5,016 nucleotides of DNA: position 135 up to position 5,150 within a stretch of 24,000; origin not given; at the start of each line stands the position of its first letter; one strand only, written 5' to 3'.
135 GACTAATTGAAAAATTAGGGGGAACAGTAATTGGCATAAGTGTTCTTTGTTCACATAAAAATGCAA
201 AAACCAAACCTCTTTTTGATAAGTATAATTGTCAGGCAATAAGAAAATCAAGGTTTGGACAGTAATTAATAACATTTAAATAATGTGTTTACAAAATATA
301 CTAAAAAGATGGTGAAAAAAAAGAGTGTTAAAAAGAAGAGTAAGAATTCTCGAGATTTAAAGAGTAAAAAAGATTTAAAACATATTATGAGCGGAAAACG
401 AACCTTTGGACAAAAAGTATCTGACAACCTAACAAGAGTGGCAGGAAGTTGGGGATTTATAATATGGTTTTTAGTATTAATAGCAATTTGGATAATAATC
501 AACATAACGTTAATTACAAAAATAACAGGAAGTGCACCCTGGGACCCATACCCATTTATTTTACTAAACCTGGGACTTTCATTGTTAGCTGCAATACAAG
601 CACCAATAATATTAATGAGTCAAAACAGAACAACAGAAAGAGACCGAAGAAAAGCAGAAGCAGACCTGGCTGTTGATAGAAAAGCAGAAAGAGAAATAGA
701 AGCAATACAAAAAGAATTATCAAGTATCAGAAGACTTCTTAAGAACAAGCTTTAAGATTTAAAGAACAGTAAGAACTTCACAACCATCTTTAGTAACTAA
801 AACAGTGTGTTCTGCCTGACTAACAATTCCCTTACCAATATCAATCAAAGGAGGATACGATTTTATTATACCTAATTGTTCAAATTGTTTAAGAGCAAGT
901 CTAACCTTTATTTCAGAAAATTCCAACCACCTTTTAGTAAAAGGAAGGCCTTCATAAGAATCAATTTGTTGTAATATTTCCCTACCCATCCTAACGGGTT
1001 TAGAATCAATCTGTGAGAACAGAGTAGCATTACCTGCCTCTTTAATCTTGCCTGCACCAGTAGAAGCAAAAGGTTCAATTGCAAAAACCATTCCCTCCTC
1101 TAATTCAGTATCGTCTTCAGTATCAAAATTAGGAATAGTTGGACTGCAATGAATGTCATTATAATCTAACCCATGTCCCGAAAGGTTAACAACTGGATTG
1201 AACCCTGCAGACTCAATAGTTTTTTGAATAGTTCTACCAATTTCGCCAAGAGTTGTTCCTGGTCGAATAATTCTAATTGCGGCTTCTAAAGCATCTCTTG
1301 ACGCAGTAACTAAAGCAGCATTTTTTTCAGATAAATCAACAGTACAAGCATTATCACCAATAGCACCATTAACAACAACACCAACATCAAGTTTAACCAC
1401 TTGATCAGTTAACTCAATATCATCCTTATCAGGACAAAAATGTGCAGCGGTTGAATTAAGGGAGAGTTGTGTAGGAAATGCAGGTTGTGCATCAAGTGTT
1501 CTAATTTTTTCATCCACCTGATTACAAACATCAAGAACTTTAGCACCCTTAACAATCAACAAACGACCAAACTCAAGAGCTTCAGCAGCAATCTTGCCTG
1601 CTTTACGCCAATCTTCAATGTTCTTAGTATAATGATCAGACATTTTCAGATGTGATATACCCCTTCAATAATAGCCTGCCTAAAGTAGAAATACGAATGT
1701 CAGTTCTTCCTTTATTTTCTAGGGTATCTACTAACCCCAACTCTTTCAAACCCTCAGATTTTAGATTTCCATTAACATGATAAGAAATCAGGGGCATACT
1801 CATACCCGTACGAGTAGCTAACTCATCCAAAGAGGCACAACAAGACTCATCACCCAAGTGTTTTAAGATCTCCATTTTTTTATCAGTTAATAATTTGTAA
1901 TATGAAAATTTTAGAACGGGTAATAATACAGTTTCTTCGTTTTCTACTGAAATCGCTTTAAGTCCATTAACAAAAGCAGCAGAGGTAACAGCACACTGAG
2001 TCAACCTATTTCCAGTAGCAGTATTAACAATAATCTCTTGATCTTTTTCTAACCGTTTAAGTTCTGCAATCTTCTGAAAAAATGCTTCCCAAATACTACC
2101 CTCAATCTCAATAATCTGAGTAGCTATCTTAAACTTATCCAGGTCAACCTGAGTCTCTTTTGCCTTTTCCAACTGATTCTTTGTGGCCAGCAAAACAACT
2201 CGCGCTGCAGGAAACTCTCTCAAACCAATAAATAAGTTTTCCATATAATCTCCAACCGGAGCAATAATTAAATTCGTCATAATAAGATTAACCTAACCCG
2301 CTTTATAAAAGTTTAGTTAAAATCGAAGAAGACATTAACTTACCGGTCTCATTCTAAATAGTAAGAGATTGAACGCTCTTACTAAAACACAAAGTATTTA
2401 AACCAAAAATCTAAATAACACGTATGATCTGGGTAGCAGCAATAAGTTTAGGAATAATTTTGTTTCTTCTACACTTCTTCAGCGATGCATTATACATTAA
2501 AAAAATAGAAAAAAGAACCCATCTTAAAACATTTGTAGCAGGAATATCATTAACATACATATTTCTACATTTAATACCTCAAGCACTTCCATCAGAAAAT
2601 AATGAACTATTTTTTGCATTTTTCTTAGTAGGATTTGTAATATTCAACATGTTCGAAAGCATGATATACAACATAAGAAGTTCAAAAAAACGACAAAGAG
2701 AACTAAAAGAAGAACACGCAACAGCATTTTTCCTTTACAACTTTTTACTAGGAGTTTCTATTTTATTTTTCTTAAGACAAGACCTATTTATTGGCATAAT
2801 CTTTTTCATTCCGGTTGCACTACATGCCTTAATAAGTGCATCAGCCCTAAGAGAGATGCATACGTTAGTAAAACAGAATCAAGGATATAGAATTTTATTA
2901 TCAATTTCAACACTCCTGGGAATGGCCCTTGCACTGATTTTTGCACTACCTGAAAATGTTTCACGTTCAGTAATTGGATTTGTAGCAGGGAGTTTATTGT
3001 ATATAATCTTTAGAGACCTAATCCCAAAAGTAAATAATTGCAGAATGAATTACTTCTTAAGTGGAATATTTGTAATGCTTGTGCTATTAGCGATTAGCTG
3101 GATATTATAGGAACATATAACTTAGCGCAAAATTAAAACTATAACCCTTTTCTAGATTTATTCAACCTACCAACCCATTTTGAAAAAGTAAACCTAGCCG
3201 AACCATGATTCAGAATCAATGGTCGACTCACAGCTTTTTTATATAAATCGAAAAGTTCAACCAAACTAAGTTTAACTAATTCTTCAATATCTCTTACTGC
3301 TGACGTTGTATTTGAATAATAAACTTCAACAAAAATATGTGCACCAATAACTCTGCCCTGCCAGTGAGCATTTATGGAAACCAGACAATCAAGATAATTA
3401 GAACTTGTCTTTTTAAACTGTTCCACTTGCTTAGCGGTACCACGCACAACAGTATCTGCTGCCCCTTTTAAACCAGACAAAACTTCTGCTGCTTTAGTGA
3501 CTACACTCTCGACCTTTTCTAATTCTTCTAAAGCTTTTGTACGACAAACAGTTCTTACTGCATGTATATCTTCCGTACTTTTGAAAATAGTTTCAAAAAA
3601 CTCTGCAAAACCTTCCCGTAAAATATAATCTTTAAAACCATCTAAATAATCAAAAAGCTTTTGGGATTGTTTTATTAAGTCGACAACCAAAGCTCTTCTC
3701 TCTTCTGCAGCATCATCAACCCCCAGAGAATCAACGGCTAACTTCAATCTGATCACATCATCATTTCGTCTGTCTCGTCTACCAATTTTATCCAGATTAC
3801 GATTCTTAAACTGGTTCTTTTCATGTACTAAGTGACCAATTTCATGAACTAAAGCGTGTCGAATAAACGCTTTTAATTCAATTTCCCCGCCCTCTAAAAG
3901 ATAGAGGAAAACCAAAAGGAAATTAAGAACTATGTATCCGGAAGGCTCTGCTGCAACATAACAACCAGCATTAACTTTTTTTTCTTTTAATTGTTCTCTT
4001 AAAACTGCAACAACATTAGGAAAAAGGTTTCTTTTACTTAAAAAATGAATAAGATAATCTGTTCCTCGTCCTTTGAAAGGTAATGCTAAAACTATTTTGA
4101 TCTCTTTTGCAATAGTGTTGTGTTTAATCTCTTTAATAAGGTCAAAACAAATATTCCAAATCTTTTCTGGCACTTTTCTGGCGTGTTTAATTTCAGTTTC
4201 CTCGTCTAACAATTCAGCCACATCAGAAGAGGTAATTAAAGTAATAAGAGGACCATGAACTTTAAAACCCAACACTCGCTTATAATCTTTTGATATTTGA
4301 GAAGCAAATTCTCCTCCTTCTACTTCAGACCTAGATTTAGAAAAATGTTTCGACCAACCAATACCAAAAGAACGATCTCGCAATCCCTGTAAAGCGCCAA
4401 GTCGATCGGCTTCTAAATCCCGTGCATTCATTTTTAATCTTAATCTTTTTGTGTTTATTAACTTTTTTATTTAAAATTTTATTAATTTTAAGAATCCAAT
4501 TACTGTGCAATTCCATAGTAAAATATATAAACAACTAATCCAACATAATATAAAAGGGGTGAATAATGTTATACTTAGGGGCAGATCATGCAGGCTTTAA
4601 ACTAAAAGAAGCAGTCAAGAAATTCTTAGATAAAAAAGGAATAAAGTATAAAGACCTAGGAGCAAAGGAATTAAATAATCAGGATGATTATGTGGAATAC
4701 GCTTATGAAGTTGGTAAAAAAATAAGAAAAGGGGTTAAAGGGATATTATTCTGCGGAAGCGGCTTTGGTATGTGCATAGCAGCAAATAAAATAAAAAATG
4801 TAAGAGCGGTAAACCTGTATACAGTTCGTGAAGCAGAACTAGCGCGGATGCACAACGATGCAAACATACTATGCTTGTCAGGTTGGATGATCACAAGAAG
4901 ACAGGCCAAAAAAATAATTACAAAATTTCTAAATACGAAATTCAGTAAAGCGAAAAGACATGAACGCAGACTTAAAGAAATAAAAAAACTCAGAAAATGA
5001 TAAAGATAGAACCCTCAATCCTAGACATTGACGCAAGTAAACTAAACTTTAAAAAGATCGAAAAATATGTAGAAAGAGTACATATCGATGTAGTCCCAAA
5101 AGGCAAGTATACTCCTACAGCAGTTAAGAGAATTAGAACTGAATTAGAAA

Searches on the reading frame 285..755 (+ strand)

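Call 18: search_protein_families(library=pfam, proteins=[window:285-755:+])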
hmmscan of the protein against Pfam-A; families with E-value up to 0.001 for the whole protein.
window:285-755:+ (156 aa): 1 family
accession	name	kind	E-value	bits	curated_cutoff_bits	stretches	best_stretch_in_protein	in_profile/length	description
PF06210.16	DUF1003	-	4.9e-36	123.5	27.4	1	54-154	2-98/103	Protein of unknown function (DUF1003)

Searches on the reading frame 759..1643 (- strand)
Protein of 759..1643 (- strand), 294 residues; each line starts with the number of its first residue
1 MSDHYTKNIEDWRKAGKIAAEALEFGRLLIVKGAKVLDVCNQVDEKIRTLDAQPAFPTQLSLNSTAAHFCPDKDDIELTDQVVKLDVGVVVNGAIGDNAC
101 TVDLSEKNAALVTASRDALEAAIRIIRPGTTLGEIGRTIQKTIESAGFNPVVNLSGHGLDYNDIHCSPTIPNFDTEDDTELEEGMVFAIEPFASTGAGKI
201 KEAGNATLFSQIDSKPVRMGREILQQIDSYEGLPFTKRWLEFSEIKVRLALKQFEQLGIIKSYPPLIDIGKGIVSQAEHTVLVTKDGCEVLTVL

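Call 18: search_protein_families(library=pfam, proteins=[window:759-1643:-])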
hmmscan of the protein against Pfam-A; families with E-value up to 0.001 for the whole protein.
window:759-1643:- (294 aa): 1 family
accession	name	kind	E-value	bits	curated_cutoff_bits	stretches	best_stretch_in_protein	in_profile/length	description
PF00557.29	Peptidase_M24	-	7.6e-34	117.7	23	1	12-284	3-207/208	Metallopeptidase family M24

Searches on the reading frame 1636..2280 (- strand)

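Call 18: search_protein_families(library=pfam, proteins=[window:1636-2280:-])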
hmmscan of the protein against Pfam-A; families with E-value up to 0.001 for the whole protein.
window:1636-2280:- (214 aa): 1 family
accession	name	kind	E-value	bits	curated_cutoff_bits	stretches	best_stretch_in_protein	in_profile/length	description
PF19810.5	HFX_2341_N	-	1.4e-08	35.6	30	1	6-115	4-118/120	HFX_2341-like, N-terminal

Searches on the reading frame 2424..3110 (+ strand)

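Call 18: search_protein_families(library=pfam, proteins=[window:2424-3110:+])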
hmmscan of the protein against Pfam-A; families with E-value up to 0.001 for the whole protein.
window:2424-3110:+ (228 aa): 1 family
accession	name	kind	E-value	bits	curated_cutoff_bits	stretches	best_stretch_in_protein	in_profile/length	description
PF02535.28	Zip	-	1.8e-09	37.7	35.1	2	101-220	184-321/323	ZIP Zinc transporter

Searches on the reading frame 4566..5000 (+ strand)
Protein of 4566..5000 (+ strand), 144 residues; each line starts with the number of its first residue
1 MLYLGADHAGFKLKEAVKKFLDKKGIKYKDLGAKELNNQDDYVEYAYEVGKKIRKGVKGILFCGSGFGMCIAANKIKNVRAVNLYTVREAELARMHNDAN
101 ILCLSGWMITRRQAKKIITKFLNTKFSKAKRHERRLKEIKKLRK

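Call 18: search_protein_families(library=pfam, proteins=[window:4566-5000:+])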
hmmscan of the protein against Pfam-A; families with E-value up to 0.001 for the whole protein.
window:4566-5000:+ (144 aa): 1 family
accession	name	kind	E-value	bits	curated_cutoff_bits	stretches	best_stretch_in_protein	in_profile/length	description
PF02502.23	LacAB_rpiB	-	3.5e-46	157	24.7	1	3-139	2-138/138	Ribose/Galactose Isomerase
